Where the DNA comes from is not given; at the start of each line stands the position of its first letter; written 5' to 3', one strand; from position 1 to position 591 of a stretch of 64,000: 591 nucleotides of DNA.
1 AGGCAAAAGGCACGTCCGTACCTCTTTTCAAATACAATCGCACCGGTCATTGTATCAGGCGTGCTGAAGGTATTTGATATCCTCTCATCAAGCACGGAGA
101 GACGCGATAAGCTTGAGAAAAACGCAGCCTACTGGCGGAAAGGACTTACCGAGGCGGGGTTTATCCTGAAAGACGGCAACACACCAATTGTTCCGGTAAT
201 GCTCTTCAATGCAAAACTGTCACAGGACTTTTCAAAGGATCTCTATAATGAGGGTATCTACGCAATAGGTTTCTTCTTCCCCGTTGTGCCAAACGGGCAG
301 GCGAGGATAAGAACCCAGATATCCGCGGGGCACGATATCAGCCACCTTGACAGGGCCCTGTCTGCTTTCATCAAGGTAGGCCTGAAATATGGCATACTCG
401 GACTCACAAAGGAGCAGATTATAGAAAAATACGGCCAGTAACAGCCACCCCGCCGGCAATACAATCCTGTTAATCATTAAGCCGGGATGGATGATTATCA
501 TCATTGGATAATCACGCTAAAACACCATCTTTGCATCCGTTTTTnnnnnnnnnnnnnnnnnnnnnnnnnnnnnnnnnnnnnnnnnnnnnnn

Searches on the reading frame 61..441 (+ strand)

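Call 10: search_protein_families(library=ncbifam, proteins=[window:61-441:+], max_evalue=1e-8)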
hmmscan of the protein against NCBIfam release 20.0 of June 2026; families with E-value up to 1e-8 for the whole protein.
window:61-441:+ (126 aa): 8 families
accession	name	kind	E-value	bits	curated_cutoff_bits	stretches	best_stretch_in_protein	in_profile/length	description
TIGR01822.1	2am3keto_CoA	equivalog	3.1e-39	135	493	1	2-113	282-393/393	glycine C-acetyltransferase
NF005394.0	PRK06939.1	equivalog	9e-38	130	460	1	2-112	286-396/397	glycine C-acetyltransferase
TIGR01825.1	gly_Cac_T_rel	subfamily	2e-27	95.8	535.4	1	4-112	276-384/385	BioF/Kbl family PLP-dependent acyltransferase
TIGR00858.1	bioF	equivalog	2.4e-18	66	426.45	1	2-102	263-363/365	8-amino-7-oxononanoate synthase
NF047599.1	SerpalmtaseBetaP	equivalog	3.6e-14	52.2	500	1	5-109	288-392/394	serine palmitoyltransferase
NF047600.1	SerpalmtaseCFB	equivalog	2.5e-12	46.2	640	1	2-106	284-388/395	serine palmitoyltransferase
NF005697.0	PRK07505.1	subfamily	1.8e-10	40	342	1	13-101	308-393/405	hypothetical protein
TIGR01821.1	5aminolev_synth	equivalog_domain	4.6e-09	35.6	338.55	1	9-107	295-394/402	5-aminolevulinate synthase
